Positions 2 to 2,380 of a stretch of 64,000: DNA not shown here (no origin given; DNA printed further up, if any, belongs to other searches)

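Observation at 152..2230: Bacterial oxidosqualene (sterol) cyclase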

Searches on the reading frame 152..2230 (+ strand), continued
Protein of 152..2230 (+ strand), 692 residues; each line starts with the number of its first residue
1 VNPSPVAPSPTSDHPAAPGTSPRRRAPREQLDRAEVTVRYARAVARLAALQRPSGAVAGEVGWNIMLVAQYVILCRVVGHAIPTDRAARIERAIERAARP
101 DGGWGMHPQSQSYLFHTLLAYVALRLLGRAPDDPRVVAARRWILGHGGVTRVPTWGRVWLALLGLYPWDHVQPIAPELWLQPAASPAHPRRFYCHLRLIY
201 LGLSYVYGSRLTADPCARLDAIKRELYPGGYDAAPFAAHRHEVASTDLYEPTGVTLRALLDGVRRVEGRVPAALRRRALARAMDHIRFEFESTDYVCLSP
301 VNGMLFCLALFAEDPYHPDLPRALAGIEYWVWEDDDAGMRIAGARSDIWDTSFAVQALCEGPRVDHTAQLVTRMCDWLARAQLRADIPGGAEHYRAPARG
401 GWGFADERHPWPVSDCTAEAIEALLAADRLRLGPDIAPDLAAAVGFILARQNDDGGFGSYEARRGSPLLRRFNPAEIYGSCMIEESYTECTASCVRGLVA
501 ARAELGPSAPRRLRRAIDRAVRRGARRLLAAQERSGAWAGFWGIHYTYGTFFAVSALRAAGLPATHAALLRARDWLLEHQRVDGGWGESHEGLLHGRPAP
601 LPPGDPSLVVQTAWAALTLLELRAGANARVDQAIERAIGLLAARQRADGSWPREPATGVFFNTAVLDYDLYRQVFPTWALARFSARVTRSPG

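Call 16: search_protein_families(library=pfam, proteins=[L001:547-1245:+, L002:9270-10004:+], max_evalue=0.01)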
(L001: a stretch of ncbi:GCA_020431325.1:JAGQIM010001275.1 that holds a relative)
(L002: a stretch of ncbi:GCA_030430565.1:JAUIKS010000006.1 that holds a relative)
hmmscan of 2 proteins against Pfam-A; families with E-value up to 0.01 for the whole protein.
L001:547-1245:+ (232 aa): 9 families
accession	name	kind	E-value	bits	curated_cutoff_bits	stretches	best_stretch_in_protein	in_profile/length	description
PF08242.18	Methyltransf_12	-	7.5e-11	43.1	30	1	79-174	2-98/98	Methyltransferase domain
PF13649.12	Methyltransf_25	-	3.7e-10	40.8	27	1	77-172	1-97/97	Methyltransferase domain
PF08241.18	Methyltransf_11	-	5.4e-09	37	21.2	1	79-175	2-94/95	Methyltransferase domain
PF13847.12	Methyltransf_31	-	3.2e-08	33.8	27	1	73-190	3-123/145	Methyltransferase domain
PF13489.12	Methyltransf_23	-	4e-05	23.9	27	1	62-183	11-123/164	Methyltransferase domain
PF02475.24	TRM5-TYW2_MTfase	-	0.00029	21.3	28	1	69-116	32-79/164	TRM5/TYW2 methyltransferase domain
PF01728.25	FtsJ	-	0.00031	21.2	24.1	1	59-108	7-56/181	FtsJ-like methyltransferase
PF13679.12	Methyltransf_32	-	0.00064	20.1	27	1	64-121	16-77/143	Methyltransferase domain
PF08003.17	Methyltransf_9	-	0.0013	18.2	23.8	1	72-176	114-217/315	Protein of unknown function (DUF1698)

L002:9270-10004:+ (244 aa): 13 families
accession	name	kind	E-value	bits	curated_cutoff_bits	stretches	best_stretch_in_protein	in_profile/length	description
PF08242.18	Methyltransf_12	-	2e-10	41.7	30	1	91-186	2-98/98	Methyltransferase domain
PF13649.12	Methyltransf_25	-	2.3e-10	41.5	27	1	89-184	1-97/97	Methyltransferase domain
PF08241.18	Methyltransf_11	-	4.6e-09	37.2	21.2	1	91-188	2-95/95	Methyltransferase domain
PF13847.12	Methyltransf_31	-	1.4e-08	34.9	27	1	86-199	4-120/145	Methyltransferase domain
PF13489.12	Methyltransf_23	-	1.4e-06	28.5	27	1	74-200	11-128/164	Methyltransferase domain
PF08003.17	Methyltransf_9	-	5.3e-06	26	23.8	1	83-190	113-219/315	Protein of unknown function (DUF1698)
PF01728.25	FtsJ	-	7.7e-05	23.1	24.1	1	69-120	5-56/181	FtsJ-like methyltransferase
PF13679.12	Methyltransf_32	-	0.00041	20.8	27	1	75-130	15-74/143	Methyltransferase domain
PF01209.24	Ubie_methyltran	-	0.00044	20.1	20.1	1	55-192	20-155/233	ubiE/COQ5 methyltransferase family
PF02475.24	TRM5-TYW2_MTfase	-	0.0017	18.8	28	1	80-128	31-79/164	TRM5/TYW2 methyltransferase domain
PF05175.20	MTS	-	0.0042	17.2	23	1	83-138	30-81/170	Methyltransferase small domain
PF00398.26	RrnaAD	-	0.0059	16.2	24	1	74-121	20-64/263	Ribosomal RNA adenine dimethylase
PF05891.18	Methyltransf_PK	-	0.0063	16.5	27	1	81-189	51-160/218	AdoMet dependent proline di-methyltransferase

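Call 17: search_protein_families(library=ncbifam, proteins=[L001:547-1245:+, L002:9270-10004:+], max_evalue=0.01)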
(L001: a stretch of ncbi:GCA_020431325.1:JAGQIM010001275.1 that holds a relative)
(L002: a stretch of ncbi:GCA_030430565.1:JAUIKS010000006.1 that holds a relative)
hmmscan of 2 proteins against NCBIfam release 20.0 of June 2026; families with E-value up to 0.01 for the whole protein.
L001:547-1245:+ (232 aa): 18 families
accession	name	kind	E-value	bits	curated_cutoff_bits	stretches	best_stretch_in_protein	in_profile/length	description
TIGR02469.1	CbiT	equivalog_domain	5.4e-09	36.4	78.3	1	64-152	11-99/124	precorrin-6Y C5,15-methyltransferase (decarboxylating) subunit CbiT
TIGR02072.1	BioC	equivalog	2e-07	31.1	184.95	1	72-180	33-136/244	malonyl-ACP O-methyltransferase BioC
NF005640.0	PRK07402.1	equivalog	4.6e-07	29.6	219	1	66-126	37-96/200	precorrin-6Y C5,15-methyltransferase subunit CbiT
NF006138.0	PRK08287.1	equivalog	6.6e-06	26.1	210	1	65-179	19-131/189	decarboxylating cobalt-precorrin-6B (C(15))-methyltransferase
NF002463.0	PRK01683.1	equivalog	1.8e-05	24.4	297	1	61-207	19-151/258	trans-aconitate 2-methyltransferase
TIGR03534.1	RF_mod_PrmC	equivalog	4.2e-05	23.1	199.1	1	70-144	85-159/253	peptide chain release factor N(5)-glutamine methyltransferase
TIGR00452.1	TIGR00452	equivalog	0.00013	20.9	275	1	73-175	117-218/316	tRNA 5-methoxyuridine(34)/uridine 5-oxyacetic acid(34) synthase CmoB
NF047824.1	tRNAwyosineTaw2Meth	equivalog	0.00017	21.3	350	1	66-147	86-166/245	tRNA(Phe) (4-demethylwyosine(37)-C(7)) aminocarboxypropyltransferase Taw2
TIGR00478.1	tly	subfamily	0.00059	19.2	185.8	1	44-109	44-111/228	TlyA family rRNA (cytidine-2'-O)-methyltransferase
NF000499.2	Erm23S_rRNA_broad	equivalog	0.00066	19.1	212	1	64-115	15-63/244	23S ribosomal RNA methyltransferase Erm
NF008823.0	PRK11873.1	subfamily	0.00079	19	263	1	75-187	79-192/272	arsenite methyltransferase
NF010703.0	PRK14103.1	equivalog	0.00091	18.7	320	1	71-205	27-145/256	trans-aconitate 2-methyltransferase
NF011650.0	PRK15068.1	equivalog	0.0011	17.9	209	1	73-175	122-224/324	tRNA 5-methoxyuridine(34)/uridine 5-oxyacetic acid(34) synthase CmoB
NF045667.1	MTase_DVU1556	equivalog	0.0017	17.8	155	1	72-214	21-163/213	DVU_1556 family methyltransferase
NF043040.1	corrin_prot_MT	hypoth_equivalog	0.0019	17.7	180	0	71-177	39-148/216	corrinoid protein-associated methyltransferase CpaM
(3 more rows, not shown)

L002:9270-10004:+ (244 aa): 21 families
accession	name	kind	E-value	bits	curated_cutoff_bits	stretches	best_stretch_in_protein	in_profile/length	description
TIGR02469.1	CbiT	equivalog_domain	6.6e-10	39.3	78.3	1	76-167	11-102/124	precorrin-6Y C5,15-methyltransferase (decarboxylating) subunit CbiT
TIGR02072.1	BioC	equivalog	3.4e-07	30.3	184.95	1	80-191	27-135/244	malonyl-ACP O-methyltransferase BioC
NF006138.0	PRK08287.1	equivalog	4.8e-07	29.8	210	1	77-188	19-129/189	decarboxylating cobalt-precorrin-6B (C(15))-methyltransferase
TIGR00452.1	TIGR00452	equivalog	4.8e-07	28.9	275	1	83-188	115-219/316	tRNA 5-methoxyuridine(34)/uridine 5-oxyacetic acid(34) synthase CmoB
NF005640.0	PRK07402.1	equivalog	7.2e-07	28.9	219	1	79-138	38-96/200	precorrin-6Y C5,15-methyltransferase subunit CbiT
NF011650.0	PRK15068.1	equivalog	2.9e-06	26.4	209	1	75-188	113-225/324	tRNA 5-methoxyuridine(34)/uridine 5-oxyacetic acid(34) synthase CmoB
NF045667.1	MTase_DVU1556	equivalog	1.9e-05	24.2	155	1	77-227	15-164/213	DVU_1556 family methyltransferase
NF000499.2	Erm23S_rRNA_broad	equivalog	5.1e-05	22.8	212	1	75-126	14-62/244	23S ribosomal RNA methyltransferase Erm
TIGR03534.1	RF_mod_PrmC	equivalog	9e-05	22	199.1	1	83-142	85-145/253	peptide chain release factor N(5)-glutamine methyltransferase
TIGR00478.1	tly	subfamily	0.00024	20.5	185.8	1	54-119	42-108/228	TlyA family rRNA (cytidine-2'-O)-methyltransferase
NF043040.1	corrin_prot_MT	hypoth_equivalog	0.00025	20.6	180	1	81-189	37-148/216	corrinoid protein-associated methyltransferase CpaM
NF047824.1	tRNAwyosineTaw2Meth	equivalog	0.00031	20.5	350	1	78-153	86-161/245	tRNA(Phe) (4-demethylwyosine(37)-C(7)) aminocarboxypropyltransferase Taw2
NF010703.0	PRK14103.1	equivalog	0.00036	20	320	1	85-215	29-143/256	trans-aconitate 2-methyltransferase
NF002463.0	PRK01683.1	equivalog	0.00051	19.7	297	1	83-188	29-128/258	trans-aconitate 2-methyltransferase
NF001240.0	PRK00216.1-1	equivalog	0.00097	18.3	378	1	87-192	65-172/251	bifunctional demethylmenaquinone methyltransferase/2-methoxy-6-polyprenyl-1,4-benzoquinol methylase UbiE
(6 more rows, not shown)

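Call 25: find_related_loci(query=A2, collection=genome_contigs, flank=10000)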
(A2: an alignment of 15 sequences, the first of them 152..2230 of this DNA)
Query A2 (692 aa) in genome_contigs; peptide patterns used: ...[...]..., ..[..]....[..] (x = any residue, [..] = any of these).
140 stretches matched a pattern; 72 encode a relative of the query (tblastn E <= 1e-3); 70 distinct loci.
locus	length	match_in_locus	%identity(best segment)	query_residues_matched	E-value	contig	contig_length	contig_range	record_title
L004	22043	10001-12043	76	1-683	0e+0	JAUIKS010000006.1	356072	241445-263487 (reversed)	MAG: Polyangia bacterium isolate Co_bin.371 NODE_261_length_356072_cov_2.461504, whole genome shotgun sequence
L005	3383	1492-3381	63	44-673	0e+0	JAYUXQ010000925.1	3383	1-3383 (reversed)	MAG: Nannocystis sp. isolate GL133_UP_concoct_53 GL133_UP_concoct_53_924, whole genome shotgun sequence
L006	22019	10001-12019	61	18-691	0e+0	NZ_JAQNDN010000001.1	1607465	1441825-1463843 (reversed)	Nannocystis radixulma strain NCELM 000000Farrow, whole genome shotgun sequence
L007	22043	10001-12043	60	10-683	0e+0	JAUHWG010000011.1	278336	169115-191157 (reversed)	MAG: Polyangia bacterium isolate 2_bin.15 NODE_66_length_278336_cov_7.710897, whole genome shotgun sequence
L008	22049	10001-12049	60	8-691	0e+0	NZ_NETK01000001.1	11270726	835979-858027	Nannocystis exedens strain DSM 71 utg0, whole genome shotgun sequence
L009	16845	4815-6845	59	4-683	0e+0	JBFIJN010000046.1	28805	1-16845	MAG: Nannocystaceae bacterium isolate Mix_sand11.2021.09.Z.87 k141_455100_length_28805_cov_17.4426, whole genome shotgun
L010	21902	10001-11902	64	50-686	0e+0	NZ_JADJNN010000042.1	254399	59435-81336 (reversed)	MAG: Nannocystis sp. isolate EsbW_18-Q3-R4-48_MAXAC.145 tig01107595-10-2536980, whole genome shotgun sequence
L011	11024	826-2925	61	2-683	0e+0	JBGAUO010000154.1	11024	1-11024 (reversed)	MAG: Nannocystis sp. isolate MAG_AAO_AS.74 AAOAS-74_NODE_154_length_11024_cov_4.340185, whole genome shotgun sequence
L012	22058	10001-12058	59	8-685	0e+0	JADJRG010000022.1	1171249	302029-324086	MAG: Nannocystis sp. isolate Fred_18-Q3-R57-64_MAXAC.384 tig00350881-10-11703410, whole genome shotgun sequence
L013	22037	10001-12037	60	3-682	0e+0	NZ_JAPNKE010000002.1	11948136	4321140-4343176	Nannocystis pusilla strain Na p29 contig_2, whole genome shotgun sequence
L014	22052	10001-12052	57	8-683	0e+0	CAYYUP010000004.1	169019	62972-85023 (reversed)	MAG TPA_asm: uncultured Nannocystis sp. isolate binchicken_co67_189 genome assembly, contig: NODE_21_length_169019_cov_8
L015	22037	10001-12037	60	3-682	0e+0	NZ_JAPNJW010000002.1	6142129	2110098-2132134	Nannocystis sp. RBIL2 ctg.s1.000001F, whole genome shotgun sequence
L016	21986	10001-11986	61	22-683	0e+0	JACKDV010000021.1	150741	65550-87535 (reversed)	MAG: Myxococcales bacterium isolate HK-STAS-MYXO-16 HK-STAS-MYXO-16_21, whole genome shotgun sequence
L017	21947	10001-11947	59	18-676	0e+0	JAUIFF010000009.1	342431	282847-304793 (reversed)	MAG: Polyangia bacterium isolate 8_bin.71 NODE_62_length_342431_cov_7.710880, whole genome shotgun sequence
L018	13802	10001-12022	60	8-685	0e+0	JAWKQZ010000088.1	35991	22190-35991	MAG: Nannocystaceae bacterium isolate BC1.173 BC1.173.fa-88, whole genome shotgun sequence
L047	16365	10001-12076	56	8-686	0e+0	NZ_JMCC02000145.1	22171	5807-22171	Enhygromyxa salina strain DSM 15201 ES-Contig_145, whole genome shotgun sequence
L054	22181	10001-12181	52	40-682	0e+0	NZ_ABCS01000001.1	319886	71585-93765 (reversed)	Plesiocystis pacifica SIR-1 1103186006202, whole genome shotgun sequence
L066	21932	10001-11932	40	40-683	3e-117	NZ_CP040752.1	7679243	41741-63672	Streptomyces rectiverticillatus strain B15-08 chromosome, complete genome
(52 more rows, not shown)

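Call 29: search_solved_structures(query=L001:547-1245:+, max_evalue=0.01)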
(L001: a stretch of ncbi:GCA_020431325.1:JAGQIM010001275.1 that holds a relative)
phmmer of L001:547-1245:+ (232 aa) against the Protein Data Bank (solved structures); distinct sequences matched with E-value up to 0.01: 10.
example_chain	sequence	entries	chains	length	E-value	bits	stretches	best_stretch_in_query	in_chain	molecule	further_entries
3dh0_A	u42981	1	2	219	2.9e-13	53.3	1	39-188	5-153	SAM dependent methyltransferase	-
3i9f_A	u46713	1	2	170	0.00025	24.1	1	69-183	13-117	Putative type 11 methyltransferase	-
1ufk_A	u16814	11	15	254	0.0007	22.6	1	76-182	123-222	TT0836 protein | Ribosomal protein L11 methyltransferase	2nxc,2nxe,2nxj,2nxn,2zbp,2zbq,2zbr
3cjt_A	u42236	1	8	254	0.0007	22.6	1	76-182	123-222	Ribosomal protein L11 methyltransferase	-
3t7r_A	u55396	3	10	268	0.00092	22.2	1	46-176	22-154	Putative methyltransferase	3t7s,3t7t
3e7p_A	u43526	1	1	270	0.00093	22.2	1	46-176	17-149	Putative methyltransferase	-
3a27_A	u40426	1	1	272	0.0024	20.9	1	65-159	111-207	Uncharacterized protein MJ1557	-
3bkw_A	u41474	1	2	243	0.0031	20.5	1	63-181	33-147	S-adenosylmethionine dependent methyltransferase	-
4qnu_A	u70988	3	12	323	0.0061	19.5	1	55-212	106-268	tRNA (mo5U34)-methyltransferase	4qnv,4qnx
6uak_A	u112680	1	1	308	0.0082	19.1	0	72-185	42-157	SAM dependent methyltransferase LahSB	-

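Call 33: find_homologous_proteins(query=L001:547-1245:+, max_evalue=0.00001)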
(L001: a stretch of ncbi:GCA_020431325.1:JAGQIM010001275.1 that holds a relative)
Query L001:547-1245:+ (232 aa): 1505 proteins with E <= 0.00001 among 2533 candidates; the best 120 are listed.
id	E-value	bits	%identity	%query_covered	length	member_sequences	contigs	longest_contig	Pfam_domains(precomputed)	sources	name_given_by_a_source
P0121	6.3e-120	417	84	97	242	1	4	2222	PF13847.13,PF13489.13,PF13649.13,PF08241.19,PF08242.19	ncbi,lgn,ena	-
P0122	7.2e-120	417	100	81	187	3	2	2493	PF13847.13,PF13489.13,PF13649.13,PF08241.19,PF08242.19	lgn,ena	-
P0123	4.2e-116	405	77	100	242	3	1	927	PF13847.13,PF13489.13,PF08003.18,PF13649.13,PF08241.19,PF08242.19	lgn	-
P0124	5.7e-104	365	75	86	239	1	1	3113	PF13847.13,PF13489.13,PF08003.18,PF13649.13,PF01728.26,PF08241.19,PF08242.19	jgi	jgi:SAM-dependent methyltransferase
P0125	1.4e-96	341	71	91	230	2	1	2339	PF13847.13,PF13489.13,PF13649.13,PF01728.26,PF01209.25,PF08241.19,PF08242.19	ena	-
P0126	2.3e-90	320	65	93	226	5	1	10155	PF13847.13,PF13489.13,PF08003.18,PF13649.13,PF01209.25,PF08241.19,PF08242.19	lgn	-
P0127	6.1e-87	309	61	95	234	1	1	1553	PF13847.13,PF13489.13,PF13649.13,PF01209.25,PF08241.19,PF08242.19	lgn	-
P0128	1.1e-86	308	64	91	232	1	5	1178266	PF13847.13,PF13489.13,PF13649.13,PF08241.19,PF08242.19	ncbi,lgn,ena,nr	ncbi:MAG: class I SAM-dependent methyltransferase [Myxococcales bacterium]|nr:class I SAM-dependent 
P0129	2.5e-86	307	63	93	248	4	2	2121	PF13847.13,PF13489.13,PF13649.13,PF08241.19,PF08242.19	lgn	-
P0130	1.9e-85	304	63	91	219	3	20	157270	PF13847.13,PF13489.13,PF13649.13,PF01209.25,PF08241.19,PF08242.19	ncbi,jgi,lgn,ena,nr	ncbi:MAG TPA: class I SAM-dependent methyltransferase [Nannocystaceae bacterium]|nr:class I SAM-depe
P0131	2.2e-85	304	63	93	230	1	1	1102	PF13847.13,PF13489.13,PF13649.13,PF08241.19,PF08242.19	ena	-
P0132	5.6e-84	300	66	83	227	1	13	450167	PF13847.13,PF13489.13,PF13649.13,PF08241.19,PF08242.19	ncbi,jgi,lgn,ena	jgi:predicted methyltransferase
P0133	6.3e-84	299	67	83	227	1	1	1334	PF13847.13,PF13489.13,PF13649.13,PF08241.19,PF08242.19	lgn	-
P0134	8.2e-84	299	66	83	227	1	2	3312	PF13847.13,PF13489.13,PF13649.13,PF08241.19,PF08242.19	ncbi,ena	-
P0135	1.0e-83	299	61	98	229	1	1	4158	PF13847.13,PF13649.13,PF08241.19,PF08242.19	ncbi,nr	ncbi:MAG: methyltransferase domain-containing protein [Myxococcales bacterium]|nr:methyltransferase 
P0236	1.4e-76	275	62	83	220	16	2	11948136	PF13847.13,PF13489.13,PF08003.18,PF13649.13,PF01209.25,PF08241.19,PF08242.19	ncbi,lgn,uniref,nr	ncbi:class I SAM-dependent methyltransferase [Nannocystis pusilla]|uniref:Class I SAM-dependent meth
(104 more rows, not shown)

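Call 34: find_encoding_contigs(protein=P0236, flank=10000, max_places=2)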
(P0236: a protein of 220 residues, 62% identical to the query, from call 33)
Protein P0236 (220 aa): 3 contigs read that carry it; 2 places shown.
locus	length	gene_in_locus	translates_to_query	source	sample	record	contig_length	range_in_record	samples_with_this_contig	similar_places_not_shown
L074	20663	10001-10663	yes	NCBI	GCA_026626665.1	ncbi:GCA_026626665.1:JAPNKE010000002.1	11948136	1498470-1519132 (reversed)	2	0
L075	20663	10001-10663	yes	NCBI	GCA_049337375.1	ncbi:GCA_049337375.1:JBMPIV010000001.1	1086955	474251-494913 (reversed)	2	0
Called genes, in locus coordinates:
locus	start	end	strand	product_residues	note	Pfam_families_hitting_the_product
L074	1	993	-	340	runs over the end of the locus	-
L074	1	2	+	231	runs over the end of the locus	-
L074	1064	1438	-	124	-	-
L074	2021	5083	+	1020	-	PF08448:PAS_4 (weak), PF00989:PAS (weak), PF08448:PAS_4, PF00512:HisKA, PF02518:HATPase_c, PF00072:Response_reg, PF00512:HisKA, PF02518:HATPase_c, +3 more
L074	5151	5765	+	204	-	-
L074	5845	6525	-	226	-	-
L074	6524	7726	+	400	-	PF00691:OmpA (weak)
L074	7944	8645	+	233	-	-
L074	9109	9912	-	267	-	-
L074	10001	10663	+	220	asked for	PF01209:Ubie_methyltran (weak), PF08003:Methyltransf_9 (weak), PF13489:Methyltransf_23, PF13847:Methyltransf_31, PF08241:Methyltransf_11, PF08242:Methyltransf_12, PF13649:Methyltransf_25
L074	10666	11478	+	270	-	PF01026:TatD_DNase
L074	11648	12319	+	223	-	PF00297:Ribosomal_L3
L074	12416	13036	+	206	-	PF13489:Methyltransf_23 (weak), PF01728:FtsJ, PF13847:Methyltransf_31 (weak)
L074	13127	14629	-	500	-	-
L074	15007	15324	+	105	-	-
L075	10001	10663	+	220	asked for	PF01209:Ubie_methyltran (weak), PF08003:Methyltransf_9 (weak), PF13489:Methyltransf_23, PF13847:Methyltransf_31, PF08241:Methyltransf_11, PF08242:Methyltransf_12, PF13649:Methyltransf_25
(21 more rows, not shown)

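Call 35: find_encoding_contigs(protein=P0023, flank=10000, max_places=1)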
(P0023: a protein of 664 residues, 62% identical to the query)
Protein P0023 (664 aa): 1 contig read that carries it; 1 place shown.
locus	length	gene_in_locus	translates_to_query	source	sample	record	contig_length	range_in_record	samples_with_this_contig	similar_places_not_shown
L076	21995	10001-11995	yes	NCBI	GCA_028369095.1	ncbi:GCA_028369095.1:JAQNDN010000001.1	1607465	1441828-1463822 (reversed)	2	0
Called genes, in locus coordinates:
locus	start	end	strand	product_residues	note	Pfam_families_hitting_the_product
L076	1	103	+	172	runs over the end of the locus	-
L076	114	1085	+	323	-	PF03741:TerC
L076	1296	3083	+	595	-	PF13646:HEAT_2 (weak)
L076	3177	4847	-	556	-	PF13549:ATP-grasp_5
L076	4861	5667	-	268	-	-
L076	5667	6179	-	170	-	PF04368:DUF507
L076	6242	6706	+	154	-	PF00293:NUDIX, PF14815:NUDIX_4 (weak)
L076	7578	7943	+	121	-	PF06127:Mpo1-like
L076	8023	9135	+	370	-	PF13646:HEAT_2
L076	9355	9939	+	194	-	-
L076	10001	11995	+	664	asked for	PF00432:Prenyltrans (faint), PF13249:SQHop_cyclase_N, PF13243:SQHop_cyclase_C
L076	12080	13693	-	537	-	-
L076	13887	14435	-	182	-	PF00156:Pribosyltran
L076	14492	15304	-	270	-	PF01975:SurE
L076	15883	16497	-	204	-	PF00376:MerR, PF13411:MerR_1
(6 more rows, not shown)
